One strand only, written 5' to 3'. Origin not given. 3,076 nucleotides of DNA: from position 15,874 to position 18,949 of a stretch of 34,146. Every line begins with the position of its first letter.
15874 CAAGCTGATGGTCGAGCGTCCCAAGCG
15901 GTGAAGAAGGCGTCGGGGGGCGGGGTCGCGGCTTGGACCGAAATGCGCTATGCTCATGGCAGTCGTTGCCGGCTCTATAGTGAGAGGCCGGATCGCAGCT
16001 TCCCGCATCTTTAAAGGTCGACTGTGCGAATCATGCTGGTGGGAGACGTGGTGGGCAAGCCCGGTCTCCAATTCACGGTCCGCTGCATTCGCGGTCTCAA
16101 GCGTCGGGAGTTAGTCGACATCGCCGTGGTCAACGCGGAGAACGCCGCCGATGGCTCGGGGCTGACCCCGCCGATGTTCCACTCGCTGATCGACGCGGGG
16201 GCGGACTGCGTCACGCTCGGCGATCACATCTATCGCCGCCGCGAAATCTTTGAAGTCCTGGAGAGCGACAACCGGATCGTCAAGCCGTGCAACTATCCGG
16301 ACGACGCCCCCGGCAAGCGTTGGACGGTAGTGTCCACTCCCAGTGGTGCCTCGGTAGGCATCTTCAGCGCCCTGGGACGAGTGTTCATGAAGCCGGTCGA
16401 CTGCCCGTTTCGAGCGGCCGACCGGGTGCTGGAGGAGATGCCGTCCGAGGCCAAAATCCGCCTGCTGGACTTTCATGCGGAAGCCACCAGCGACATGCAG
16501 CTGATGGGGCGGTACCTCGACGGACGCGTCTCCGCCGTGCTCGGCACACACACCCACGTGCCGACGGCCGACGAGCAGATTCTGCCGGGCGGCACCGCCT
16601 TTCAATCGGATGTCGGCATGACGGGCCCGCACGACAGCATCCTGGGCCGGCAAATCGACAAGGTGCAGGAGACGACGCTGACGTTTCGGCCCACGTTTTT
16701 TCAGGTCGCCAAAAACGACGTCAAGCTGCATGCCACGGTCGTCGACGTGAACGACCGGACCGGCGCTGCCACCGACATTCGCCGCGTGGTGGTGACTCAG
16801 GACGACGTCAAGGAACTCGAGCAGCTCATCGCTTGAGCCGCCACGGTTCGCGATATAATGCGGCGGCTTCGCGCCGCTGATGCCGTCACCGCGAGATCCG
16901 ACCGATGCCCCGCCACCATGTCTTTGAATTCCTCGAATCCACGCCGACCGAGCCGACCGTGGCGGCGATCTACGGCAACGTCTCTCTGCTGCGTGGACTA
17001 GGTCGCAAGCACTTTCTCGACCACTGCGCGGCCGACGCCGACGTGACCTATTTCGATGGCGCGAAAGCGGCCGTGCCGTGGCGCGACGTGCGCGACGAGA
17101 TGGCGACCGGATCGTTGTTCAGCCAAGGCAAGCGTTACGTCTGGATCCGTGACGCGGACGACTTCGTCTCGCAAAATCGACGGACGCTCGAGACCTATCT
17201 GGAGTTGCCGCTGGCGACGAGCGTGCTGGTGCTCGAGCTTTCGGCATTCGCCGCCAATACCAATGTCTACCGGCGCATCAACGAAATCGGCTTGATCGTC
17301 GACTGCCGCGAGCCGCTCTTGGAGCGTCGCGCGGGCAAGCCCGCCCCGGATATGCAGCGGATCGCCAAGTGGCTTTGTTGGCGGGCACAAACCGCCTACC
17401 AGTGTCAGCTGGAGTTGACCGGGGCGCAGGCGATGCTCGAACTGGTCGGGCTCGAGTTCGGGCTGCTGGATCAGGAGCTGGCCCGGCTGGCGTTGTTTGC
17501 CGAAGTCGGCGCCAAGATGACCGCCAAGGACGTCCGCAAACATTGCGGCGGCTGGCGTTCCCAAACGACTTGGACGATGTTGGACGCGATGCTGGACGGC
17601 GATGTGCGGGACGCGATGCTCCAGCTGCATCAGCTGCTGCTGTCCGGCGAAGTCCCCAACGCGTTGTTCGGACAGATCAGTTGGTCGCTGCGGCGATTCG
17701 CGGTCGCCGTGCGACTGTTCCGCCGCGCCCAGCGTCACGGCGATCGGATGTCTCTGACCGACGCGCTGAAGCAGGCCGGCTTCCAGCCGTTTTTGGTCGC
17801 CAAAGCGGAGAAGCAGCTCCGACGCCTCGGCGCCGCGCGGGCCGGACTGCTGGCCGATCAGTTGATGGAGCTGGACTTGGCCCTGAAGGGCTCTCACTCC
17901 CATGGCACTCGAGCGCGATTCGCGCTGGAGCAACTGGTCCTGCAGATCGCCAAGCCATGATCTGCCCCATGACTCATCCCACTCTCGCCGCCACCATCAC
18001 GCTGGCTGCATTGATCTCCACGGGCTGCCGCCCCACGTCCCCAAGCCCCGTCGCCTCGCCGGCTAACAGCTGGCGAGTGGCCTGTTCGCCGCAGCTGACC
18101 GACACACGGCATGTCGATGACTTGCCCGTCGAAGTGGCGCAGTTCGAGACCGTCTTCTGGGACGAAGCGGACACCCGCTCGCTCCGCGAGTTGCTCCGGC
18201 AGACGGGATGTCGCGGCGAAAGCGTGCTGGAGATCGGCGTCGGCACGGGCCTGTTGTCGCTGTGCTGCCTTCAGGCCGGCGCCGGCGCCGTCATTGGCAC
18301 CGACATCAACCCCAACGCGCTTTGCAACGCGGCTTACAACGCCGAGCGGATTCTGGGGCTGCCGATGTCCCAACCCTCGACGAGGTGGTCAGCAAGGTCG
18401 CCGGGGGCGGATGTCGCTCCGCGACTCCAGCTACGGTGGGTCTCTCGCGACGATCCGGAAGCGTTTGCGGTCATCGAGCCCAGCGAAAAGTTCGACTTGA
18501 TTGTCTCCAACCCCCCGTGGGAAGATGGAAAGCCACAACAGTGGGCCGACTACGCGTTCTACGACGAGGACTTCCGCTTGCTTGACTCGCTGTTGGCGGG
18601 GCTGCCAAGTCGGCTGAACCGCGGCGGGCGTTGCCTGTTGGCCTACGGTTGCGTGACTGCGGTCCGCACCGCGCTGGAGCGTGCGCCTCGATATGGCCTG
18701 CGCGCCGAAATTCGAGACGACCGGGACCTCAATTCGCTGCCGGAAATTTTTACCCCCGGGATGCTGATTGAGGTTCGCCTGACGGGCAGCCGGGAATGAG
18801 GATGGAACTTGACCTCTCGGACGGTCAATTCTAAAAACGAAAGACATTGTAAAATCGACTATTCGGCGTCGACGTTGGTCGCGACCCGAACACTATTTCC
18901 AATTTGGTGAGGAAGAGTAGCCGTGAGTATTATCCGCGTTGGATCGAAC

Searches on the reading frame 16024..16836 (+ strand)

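Call 60: search_protein_families(library=pfam, proteins=[window:16024-16836:+], max_evalue=0.001)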
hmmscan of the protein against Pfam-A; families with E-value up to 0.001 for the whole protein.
window:16024-16836:+ (270 aa): 1 family
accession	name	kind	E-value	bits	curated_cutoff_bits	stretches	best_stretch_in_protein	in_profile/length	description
PF13277.11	YmdB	-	3.4e-92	308.7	27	1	5-255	2-253/253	YmdB-like protein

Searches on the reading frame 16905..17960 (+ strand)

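Call 11: search_protein_families(library=pfam, proteins=[window:16905-17960:+], max_evalue=0.001)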
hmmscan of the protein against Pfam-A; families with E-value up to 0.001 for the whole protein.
window:16905-17960:+ (351 aa): 1 family
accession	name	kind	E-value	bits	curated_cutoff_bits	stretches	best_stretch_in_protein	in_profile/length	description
PF21694.2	DNA_pol3_delta_C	-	2.4e-07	31.2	27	1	220-347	2-120/121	DNA polymerase III delta subunit, C-terminal domain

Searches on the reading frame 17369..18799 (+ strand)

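Call 11: search_protein_families(library=pfam, proteins=[window:17369-18799:+], max_evalue=0.001)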
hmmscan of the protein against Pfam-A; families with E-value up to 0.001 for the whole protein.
window:17369-18799:+ (476 aa): 3 families
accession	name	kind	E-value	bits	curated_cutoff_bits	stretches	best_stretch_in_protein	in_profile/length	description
PF06325.19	PrmA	-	2.9e-06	27.4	22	1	276-327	155-206/296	Ribosomal protein L11 methyltransferase (PrmA)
PF05175.20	MTS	-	9.2e-06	25.8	23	0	269-326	20-76/170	Methyltransferase small domain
PF13649.12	Methyltransf_25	-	7.2e-05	23.8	27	1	286-326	1-42/97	Methyltransferase domain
